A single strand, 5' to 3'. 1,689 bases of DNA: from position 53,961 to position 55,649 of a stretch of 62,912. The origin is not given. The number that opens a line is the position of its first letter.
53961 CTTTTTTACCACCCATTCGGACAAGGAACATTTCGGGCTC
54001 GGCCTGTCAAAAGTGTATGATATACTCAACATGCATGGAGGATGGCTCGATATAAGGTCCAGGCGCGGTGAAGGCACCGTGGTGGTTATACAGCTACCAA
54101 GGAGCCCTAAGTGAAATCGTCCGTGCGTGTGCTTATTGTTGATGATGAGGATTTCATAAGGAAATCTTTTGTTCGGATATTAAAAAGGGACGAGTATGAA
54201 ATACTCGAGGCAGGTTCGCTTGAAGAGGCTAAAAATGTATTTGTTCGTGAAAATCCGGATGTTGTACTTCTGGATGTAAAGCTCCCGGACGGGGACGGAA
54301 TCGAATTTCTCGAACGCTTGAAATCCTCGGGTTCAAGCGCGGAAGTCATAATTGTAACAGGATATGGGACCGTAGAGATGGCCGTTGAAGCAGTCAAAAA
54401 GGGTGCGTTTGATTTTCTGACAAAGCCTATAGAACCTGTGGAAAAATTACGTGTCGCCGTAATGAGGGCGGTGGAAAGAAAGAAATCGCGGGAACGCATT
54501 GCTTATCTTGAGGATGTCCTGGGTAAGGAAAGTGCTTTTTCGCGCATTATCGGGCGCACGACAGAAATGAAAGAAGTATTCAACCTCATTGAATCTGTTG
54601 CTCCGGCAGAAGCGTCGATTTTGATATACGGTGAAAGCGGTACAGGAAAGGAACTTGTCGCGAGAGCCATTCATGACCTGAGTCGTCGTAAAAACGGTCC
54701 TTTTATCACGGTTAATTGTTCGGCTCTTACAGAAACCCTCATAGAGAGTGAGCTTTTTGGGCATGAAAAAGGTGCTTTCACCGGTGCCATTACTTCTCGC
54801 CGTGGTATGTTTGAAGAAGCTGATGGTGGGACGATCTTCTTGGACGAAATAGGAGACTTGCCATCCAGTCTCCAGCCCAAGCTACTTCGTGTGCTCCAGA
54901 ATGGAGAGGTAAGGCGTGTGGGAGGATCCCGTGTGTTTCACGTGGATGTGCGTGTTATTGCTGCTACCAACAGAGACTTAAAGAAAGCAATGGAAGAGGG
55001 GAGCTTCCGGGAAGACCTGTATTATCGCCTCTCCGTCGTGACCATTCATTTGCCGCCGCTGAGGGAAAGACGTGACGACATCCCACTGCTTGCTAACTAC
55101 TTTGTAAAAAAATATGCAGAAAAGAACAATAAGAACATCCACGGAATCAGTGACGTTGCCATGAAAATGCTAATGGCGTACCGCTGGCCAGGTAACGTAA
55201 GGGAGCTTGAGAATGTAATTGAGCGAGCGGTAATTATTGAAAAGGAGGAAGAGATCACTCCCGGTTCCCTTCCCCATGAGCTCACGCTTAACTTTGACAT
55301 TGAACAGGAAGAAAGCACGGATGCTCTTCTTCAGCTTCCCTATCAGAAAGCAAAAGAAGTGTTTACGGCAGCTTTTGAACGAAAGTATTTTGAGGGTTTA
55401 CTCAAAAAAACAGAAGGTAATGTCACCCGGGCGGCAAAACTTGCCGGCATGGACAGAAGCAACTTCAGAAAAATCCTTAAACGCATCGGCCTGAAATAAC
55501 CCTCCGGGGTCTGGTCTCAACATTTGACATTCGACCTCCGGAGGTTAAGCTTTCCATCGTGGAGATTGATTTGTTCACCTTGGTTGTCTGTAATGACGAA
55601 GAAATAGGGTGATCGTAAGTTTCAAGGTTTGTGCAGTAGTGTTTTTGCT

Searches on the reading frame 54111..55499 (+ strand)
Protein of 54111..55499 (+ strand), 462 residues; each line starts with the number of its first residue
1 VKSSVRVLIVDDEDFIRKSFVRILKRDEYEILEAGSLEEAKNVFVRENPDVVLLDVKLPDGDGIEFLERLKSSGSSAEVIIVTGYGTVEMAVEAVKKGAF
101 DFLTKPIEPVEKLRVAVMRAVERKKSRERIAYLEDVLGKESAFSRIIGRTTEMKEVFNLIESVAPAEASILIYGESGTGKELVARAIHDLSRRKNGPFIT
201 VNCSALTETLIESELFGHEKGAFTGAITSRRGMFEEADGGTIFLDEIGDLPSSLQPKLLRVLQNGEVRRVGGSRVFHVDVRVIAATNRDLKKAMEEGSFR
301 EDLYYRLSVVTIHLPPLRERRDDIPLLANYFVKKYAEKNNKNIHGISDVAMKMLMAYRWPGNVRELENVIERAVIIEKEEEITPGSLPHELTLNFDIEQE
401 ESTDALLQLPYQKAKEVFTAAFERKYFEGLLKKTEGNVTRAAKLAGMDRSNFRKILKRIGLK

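Call 46: search_protein_families(library=pfam, proteins=[window:54111-55499:+], max_evalue=0.001)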
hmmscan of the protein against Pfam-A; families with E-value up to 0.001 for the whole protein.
window:54111-55499:+ (462 aa): 12 families
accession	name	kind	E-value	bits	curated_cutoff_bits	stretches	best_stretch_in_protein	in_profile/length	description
PF00158.32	Sigma54_activat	-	4.5e-74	248.1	20.2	1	146-313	1-168/168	Sigma-54 interaction domain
PF25601.1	AAA_lid_14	-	1.5e-30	105.2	27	1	318-393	1-76/87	AAA+ ATPase lid domain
PF00072.30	Response_reg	-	5.7e-28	97.8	30.2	1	7-110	1-104/111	Response regulator receiver domain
PF14532.12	Sigma54_activ_2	-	7.1e-24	85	25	1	147-317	1-138/138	Sigma-54 interaction domain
PF07724.20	AAA_2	-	2.1e-09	38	27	1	167-297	3-134/166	AAA domain (Cdc48 subfamily)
PF07728.20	AAA_5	-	4.7e-09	36.8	22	1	170-289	2-124/139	AAA domain (dynein-related subfamily)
PF00004.35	AAA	-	8.4e-08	33.2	21.2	1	170-290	1-114/131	ATPase family associated with various cellular activities (AAA)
PF13191.12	AAA_16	-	2.8e-07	31.6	32.6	1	146-221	2-84/167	AAA ATPase domain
PF02954.25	HTH_8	-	6.6e-05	23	22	1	421-457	4-40/42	Bacterial regulatory protein, Fis family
PF01078.27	Mg_chelatase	-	0.00017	21.5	20.3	0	164-287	19-157/207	Magnesium chelatase, subunit ChlI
PF20030.5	bpMoxR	-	0.00051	19.6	27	0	149-287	13-145/205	MoxR domain in the MoxR-vWA-beta-propeller ternary systems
PF12775.13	AAA_7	-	0.00061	19.8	25.8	1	140-209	6-75/181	P-loop containing dynein motor region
